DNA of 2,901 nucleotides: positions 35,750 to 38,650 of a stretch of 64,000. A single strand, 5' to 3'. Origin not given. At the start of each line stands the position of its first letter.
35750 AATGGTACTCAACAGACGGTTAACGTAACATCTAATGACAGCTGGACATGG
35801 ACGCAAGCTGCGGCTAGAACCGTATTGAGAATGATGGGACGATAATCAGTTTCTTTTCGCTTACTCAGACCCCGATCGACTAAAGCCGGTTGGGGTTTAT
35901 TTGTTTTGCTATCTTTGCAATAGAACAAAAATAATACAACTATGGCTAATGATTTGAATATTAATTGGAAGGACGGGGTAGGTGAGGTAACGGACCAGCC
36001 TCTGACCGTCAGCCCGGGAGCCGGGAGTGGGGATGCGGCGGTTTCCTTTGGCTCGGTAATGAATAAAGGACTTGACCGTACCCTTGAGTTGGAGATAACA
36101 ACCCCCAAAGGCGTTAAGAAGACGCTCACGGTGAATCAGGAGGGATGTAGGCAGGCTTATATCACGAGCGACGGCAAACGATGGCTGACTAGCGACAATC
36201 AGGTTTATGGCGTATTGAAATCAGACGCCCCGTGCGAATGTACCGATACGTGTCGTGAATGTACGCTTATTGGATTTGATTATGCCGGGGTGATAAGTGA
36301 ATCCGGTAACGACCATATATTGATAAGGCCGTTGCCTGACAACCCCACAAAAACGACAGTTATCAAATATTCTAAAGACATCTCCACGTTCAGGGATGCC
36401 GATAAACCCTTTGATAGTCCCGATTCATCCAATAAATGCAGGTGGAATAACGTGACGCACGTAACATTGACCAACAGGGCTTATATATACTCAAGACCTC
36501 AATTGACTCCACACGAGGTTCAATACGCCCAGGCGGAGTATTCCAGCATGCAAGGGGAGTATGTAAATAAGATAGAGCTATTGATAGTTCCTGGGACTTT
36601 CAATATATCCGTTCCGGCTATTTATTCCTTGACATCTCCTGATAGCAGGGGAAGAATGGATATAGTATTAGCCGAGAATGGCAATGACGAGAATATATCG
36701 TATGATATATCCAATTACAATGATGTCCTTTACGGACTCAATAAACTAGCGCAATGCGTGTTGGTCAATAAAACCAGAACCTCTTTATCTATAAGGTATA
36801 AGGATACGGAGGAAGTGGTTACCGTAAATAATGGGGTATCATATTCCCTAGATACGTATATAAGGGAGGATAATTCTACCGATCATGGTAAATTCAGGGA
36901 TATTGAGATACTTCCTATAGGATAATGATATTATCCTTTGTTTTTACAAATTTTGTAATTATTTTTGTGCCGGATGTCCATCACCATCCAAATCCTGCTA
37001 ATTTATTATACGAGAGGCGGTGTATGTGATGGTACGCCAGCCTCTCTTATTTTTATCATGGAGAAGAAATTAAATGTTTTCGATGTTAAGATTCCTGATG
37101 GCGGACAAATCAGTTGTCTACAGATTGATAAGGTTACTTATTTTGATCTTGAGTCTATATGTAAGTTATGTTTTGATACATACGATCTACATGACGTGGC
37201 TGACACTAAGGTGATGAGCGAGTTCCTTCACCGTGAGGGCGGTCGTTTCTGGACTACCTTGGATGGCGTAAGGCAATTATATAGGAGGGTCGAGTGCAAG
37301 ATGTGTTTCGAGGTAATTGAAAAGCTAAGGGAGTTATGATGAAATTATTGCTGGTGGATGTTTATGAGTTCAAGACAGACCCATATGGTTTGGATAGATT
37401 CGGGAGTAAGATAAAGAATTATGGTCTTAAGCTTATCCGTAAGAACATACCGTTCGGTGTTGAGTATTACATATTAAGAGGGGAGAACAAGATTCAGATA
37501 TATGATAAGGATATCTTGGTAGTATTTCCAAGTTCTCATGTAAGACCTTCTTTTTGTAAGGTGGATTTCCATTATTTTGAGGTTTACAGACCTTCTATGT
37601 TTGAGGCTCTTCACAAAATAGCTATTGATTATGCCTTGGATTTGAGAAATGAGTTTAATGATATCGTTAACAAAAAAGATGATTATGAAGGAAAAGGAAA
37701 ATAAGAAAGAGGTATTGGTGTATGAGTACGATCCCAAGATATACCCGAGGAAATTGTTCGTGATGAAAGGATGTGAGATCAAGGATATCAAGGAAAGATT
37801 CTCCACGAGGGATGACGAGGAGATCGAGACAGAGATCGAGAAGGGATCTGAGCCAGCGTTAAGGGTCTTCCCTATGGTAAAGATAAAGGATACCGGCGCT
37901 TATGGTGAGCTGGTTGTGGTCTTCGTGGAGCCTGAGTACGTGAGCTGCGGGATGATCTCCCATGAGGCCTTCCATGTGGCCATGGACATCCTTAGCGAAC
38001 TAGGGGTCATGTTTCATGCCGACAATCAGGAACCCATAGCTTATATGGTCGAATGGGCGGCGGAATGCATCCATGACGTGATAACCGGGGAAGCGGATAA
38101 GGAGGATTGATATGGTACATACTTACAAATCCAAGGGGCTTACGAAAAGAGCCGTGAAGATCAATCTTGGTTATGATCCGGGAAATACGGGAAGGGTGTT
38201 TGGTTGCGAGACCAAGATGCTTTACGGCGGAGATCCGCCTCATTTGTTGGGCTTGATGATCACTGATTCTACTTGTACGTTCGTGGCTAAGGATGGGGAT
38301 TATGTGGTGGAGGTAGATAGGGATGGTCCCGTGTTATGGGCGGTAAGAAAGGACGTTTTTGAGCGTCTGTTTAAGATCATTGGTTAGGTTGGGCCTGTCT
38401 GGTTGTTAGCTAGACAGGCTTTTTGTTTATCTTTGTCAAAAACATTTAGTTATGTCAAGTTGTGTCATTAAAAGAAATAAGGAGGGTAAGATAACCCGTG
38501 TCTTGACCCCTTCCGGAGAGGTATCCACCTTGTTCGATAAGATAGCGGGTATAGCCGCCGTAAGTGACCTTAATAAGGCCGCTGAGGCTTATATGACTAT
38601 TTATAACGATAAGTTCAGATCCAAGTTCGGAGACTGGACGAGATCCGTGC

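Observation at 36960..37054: Twin-hairpin leader element, copy 2 (downstream of a separate dedicated terminator)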

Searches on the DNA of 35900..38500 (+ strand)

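Call 10: search_dna_similar(query=window:35900-38500:+, collection=phages, mode=distant, max_rows=30)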
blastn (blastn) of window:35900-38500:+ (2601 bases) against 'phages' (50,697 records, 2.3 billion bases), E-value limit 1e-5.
No match.

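Call 38: search_rna_families(source=window, start=36900, end=37100, threshold=evalue, max_evalue=10)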
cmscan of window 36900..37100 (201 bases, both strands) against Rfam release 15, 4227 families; matches with E-value up to 10: 5.
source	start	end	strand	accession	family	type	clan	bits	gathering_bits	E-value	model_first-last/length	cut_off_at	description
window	36932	36961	+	RF02372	PyrC_leader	Cis-reg; leader;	-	17.9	50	1.5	1-50/50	no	PyrC leader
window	36975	37027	-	RF01014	mir-1306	Gene; miRNA;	-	17.4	70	0.21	1-72/72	no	mir-1306 microRNA precursor family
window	36922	37004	+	RF04181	rteR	Gene; sRNA;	-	15.3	72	6.1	1-84/84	no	rteR sRNA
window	36900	36986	+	RF02852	Ysr206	Gene; sRNA;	-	13.2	124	0.25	227-312/312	5'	Yersinia sRNA 206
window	36900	36956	-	RF00064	HgcG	Gene; snRNA; snoRNA; HACA-box;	-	7.7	77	3.8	1-57/276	3'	HgcG RNA (Pab40)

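Call 42: build_rna_model(alignment_id=A1, structure=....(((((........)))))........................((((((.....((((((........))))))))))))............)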
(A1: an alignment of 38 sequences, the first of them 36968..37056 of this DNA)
Model R1 built from alignment A1 (38 sequences, 95 columns); structure: as given.
model positions 90; base pairs 17; branch points 1; effective number of sequences 2.23; information 0.634 bits per position. Calibrated on 0.2 Mb of random sequence (short: E-values are rough).
structure used (alignment columns):
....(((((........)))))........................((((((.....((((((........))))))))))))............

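Call 43: search_with_rna_model(model_id=R1, sources=[window, L220, L221, L222], max_evalue=10, show_alignments=4)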
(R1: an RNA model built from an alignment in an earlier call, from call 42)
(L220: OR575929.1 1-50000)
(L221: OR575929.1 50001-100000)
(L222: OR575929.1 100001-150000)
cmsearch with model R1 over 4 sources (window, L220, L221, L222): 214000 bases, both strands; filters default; matches with E-value up to 10: 8.
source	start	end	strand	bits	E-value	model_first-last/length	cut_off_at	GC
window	36968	37057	+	73.5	1.1e-12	1-90/90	no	0.44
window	25207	25295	+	64.7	7.6e-11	1-90/90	no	0.52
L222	2544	2610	+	17.3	0.49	1-90/90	no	0.33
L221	4840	4911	-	17.2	0.52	1-90/90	no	0.39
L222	47809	47887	-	14.8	1.6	1-90/90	no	0.34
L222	2963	3036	+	14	2.3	1-90/90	no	0.27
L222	44623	44697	-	12.9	4.1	1-90/90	no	0.37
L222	40692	40770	+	12.2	5.6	1-90/90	no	0.29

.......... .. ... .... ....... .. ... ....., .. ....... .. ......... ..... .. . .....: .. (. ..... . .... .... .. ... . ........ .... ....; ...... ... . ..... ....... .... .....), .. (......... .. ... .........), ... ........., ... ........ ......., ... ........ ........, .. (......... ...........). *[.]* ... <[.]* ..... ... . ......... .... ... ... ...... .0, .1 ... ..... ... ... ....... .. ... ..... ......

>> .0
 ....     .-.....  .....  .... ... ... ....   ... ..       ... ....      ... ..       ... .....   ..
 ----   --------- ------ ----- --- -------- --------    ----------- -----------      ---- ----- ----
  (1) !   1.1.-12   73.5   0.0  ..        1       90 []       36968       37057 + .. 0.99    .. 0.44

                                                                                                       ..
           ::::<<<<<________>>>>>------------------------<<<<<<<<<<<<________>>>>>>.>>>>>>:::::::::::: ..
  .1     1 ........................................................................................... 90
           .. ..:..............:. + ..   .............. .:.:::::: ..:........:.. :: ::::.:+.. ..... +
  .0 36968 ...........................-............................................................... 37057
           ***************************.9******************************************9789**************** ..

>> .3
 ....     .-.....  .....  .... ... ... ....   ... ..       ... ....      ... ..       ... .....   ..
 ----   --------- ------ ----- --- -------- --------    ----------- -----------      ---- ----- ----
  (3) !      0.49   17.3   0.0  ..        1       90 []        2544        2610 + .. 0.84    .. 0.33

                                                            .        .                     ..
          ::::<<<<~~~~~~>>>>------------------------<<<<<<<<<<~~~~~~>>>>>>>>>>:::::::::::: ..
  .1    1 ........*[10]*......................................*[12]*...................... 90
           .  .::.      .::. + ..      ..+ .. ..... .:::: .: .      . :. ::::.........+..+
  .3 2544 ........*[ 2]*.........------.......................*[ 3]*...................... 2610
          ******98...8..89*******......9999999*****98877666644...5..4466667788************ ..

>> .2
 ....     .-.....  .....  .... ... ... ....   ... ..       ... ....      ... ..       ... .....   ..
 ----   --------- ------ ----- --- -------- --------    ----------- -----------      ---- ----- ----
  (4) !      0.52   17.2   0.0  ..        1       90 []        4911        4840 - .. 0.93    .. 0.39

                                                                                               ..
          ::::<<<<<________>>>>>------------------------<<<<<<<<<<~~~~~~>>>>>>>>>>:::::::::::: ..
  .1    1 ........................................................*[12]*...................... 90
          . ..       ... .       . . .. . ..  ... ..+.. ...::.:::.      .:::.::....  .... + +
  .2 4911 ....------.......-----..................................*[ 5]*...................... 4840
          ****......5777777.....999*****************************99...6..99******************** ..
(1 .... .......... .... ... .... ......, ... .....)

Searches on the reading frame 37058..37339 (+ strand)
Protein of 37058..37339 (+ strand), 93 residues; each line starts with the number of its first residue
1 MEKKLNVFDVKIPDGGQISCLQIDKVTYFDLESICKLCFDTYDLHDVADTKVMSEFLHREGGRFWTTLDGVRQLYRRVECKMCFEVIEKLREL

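Call 13: search_protein_families(library=pfam, proteins=[window:37058-37339:+], max_evalue=0.01)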
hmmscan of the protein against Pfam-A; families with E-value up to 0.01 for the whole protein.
window:37058-37339:+ (93 aa): 0 families

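Call 14: search_protein_families(library=phrogs, proteins=[window:37058-37339:+], max_evalue=0.001)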
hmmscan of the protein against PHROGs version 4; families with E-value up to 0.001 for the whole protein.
window:37058-37339:+ (93 aa): 0 families

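Call 44: find_homologous_proteins(query=window:37058-37339:+, max_evalue=0.001)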
Query window:37058-37339:+ (93 aa): 343 proteins with E <= 0.001 among 343 candidates; the best 120 are listed.
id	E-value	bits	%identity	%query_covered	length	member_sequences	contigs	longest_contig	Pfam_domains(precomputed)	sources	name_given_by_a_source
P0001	1.5e-50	187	90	100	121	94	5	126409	-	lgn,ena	-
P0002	2.1e-50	186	89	100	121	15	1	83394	-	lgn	-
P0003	9.9e-48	178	81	98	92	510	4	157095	-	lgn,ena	-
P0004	2.3e-47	176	82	98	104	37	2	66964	-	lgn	-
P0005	3.8e-47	176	81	98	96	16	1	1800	-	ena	-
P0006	5.1e-47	175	80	98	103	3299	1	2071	-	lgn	-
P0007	6.6e-47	175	82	97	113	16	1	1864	-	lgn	-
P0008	7.8e-47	175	80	98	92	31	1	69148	-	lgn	-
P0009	9.4e-47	174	81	97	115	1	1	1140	-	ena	-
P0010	1.7e-46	174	82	98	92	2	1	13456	-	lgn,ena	-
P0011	6.0e-46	172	78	98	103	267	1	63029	-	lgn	-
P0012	2.9e-45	170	81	97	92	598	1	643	-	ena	-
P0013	7.1e-45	168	79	98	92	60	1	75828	-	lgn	-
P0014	1.0e-44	168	78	97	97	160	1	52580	-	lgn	-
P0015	2.8e-42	160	75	98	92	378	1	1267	-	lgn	-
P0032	2.0e-37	145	68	98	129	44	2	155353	-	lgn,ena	-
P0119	1.7e-31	126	65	98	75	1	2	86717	-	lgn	-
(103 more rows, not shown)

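Call 45: find_encoding_contigs(protein=P0032, flank=1500, max_places=3)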
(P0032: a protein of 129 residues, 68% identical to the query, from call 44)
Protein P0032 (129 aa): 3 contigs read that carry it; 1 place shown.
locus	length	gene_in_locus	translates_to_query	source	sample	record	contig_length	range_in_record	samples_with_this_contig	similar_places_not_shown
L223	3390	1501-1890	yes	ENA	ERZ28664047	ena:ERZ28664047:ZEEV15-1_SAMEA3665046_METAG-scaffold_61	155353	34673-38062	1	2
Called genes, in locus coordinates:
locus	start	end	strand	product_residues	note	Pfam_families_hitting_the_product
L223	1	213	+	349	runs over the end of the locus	-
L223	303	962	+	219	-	-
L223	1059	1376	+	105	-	-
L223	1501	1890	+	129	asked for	-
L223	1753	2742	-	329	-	PF01385:OrfB_IS605, PF07282:Cas12f1-like_TNB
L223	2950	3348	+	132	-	PF01797:Y1_Tnp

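Call 46: find_encoding_contigs(protein=P0119, flank=1500, max_places=3)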
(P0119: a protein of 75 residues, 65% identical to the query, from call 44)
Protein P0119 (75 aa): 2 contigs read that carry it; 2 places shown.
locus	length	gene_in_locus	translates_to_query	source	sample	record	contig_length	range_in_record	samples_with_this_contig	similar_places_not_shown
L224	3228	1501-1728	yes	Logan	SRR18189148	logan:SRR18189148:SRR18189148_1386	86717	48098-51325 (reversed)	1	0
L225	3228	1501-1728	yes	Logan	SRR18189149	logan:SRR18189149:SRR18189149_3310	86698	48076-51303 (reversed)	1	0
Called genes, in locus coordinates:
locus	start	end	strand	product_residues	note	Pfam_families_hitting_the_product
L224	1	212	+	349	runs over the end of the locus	-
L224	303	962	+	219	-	-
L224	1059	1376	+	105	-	-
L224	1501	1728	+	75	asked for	-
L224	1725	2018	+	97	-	-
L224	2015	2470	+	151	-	-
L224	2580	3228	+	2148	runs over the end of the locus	-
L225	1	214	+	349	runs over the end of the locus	-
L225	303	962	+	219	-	-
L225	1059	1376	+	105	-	-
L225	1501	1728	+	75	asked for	-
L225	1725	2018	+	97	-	-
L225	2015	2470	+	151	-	-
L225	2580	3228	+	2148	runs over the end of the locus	-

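Call 47: find_encoding_contigs(protein=P0001, flank=1500, max_places=5)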
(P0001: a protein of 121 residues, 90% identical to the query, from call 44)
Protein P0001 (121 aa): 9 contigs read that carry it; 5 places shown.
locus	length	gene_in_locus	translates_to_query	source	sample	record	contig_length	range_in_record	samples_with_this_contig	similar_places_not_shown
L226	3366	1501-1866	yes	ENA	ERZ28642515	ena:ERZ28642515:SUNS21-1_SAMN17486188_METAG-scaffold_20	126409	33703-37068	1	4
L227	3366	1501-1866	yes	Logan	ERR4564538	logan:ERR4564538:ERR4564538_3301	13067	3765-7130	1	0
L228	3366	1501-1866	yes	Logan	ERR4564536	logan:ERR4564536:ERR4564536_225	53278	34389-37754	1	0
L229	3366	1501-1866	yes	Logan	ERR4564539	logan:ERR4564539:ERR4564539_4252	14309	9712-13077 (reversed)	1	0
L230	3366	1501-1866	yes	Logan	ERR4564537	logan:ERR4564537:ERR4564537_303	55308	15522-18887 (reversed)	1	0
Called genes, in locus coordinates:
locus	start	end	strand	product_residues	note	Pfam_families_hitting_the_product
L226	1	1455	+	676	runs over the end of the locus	-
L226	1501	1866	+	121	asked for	-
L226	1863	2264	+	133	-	-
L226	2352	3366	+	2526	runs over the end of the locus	PF18838:LPD23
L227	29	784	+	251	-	-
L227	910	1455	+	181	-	-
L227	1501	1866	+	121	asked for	-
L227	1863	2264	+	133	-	-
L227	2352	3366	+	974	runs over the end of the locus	-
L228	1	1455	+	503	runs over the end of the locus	-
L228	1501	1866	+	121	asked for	-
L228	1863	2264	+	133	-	-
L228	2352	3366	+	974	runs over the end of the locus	-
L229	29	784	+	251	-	-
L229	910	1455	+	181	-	-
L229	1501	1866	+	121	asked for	-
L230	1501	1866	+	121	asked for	-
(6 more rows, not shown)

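Call 62: search_protein_families(library=pfam, proteins=[window:37058-37339:+], max_evalue=5)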
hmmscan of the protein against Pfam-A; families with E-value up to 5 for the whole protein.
window:37058-37339:+ (93 aa): 0 families

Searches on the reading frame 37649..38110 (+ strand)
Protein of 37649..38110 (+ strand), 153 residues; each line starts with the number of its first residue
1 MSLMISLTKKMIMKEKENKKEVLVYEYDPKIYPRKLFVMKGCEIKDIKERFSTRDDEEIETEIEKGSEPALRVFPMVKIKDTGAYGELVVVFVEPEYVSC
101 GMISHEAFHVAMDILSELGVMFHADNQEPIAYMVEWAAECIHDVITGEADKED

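Call 13: search_protein_families(library=pfam, proteins=[window:37649-38110:+], max_evalue=0.01)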
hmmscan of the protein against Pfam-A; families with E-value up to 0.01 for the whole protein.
window:37649-38110:+ (153 aa): 0 families

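Call 14: search_protein_families(library=phrogs, proteins=[window:37649-38110:+], max_evalue=0.001)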
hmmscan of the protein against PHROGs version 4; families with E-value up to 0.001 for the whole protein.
window:37649-38110:+ (153 aa): 1 family
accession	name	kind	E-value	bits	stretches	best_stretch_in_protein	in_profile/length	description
phrog_1365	-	unknown function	1.6e-14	54.9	1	28-148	9-119/127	-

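Call 62: search_protein_families(library=pfam, proteins=[window:37649-38110:+], max_evalue=5)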
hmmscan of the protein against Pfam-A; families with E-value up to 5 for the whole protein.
window:37649-38110:+ (153 aa): 1 family
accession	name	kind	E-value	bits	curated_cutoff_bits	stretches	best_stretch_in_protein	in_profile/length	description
PF24274.1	NttE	-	0.012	15.3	27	1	3-59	163-220/284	T2SS substrate NttE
